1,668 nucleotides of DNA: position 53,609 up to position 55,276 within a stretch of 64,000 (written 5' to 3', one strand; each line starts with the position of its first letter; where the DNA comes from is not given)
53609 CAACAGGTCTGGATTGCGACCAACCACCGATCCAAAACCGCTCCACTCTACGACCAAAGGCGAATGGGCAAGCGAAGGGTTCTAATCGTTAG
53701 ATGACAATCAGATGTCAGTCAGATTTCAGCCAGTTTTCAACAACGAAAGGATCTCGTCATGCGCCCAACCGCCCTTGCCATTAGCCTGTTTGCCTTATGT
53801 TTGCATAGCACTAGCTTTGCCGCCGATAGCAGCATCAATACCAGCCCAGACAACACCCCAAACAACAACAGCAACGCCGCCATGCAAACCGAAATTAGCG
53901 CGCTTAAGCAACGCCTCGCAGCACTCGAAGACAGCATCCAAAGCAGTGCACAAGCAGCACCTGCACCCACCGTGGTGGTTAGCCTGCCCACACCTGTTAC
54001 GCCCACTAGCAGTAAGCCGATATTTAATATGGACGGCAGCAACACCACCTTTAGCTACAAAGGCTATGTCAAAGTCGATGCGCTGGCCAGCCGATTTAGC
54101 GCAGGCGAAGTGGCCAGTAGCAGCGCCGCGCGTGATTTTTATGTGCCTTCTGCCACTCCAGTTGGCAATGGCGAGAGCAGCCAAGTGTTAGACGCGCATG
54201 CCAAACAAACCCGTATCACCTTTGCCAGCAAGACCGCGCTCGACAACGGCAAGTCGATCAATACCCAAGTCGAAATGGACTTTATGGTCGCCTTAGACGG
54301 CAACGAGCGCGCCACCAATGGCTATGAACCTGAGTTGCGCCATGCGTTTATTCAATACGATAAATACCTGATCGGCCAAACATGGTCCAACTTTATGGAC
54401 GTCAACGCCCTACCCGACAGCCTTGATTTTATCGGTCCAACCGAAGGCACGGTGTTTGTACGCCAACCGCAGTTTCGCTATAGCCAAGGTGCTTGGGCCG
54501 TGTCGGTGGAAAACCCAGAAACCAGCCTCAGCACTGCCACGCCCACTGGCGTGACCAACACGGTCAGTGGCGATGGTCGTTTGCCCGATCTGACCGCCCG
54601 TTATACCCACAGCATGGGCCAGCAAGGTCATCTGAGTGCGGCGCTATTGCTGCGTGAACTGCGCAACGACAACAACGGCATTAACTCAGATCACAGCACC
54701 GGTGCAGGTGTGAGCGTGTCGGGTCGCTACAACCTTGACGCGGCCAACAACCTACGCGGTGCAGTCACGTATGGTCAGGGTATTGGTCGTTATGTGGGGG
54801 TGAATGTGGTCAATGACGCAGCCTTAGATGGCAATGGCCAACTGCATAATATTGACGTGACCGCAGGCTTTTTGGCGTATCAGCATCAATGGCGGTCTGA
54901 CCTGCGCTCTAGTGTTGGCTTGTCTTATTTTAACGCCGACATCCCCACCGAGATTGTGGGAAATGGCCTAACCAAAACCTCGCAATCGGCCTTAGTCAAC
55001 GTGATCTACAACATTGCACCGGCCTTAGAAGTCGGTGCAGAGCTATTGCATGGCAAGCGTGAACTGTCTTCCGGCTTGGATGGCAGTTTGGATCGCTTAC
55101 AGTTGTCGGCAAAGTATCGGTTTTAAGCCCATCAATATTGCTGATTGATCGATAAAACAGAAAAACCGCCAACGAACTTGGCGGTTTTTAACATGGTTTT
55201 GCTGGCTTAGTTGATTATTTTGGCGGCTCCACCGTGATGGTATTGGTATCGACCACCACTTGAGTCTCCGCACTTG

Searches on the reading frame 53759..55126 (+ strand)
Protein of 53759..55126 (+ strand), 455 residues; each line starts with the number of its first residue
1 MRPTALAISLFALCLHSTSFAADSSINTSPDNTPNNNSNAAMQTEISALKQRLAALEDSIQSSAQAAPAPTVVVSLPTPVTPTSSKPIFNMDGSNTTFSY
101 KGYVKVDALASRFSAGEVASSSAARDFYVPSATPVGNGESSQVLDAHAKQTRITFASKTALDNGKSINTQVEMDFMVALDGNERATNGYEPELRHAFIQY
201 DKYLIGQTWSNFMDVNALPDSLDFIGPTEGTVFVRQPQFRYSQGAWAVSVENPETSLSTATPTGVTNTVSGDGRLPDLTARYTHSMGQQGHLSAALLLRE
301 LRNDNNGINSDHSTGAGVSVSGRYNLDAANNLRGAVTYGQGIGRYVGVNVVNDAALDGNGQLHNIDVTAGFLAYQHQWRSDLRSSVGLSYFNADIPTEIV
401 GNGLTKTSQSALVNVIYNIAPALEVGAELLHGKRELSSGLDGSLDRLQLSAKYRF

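Call 88: search_protein_families(library=pfam, proteins=[window:53759-55126:+], max_evalue=0.001)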
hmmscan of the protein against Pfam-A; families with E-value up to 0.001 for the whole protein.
window:53759-55126:+ (455 aa): 1 family
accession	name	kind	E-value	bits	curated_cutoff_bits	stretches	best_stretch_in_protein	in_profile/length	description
PF19577.5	DcaP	-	4e-20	72.6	27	1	37-455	13-410/410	DcaP outer membrane protein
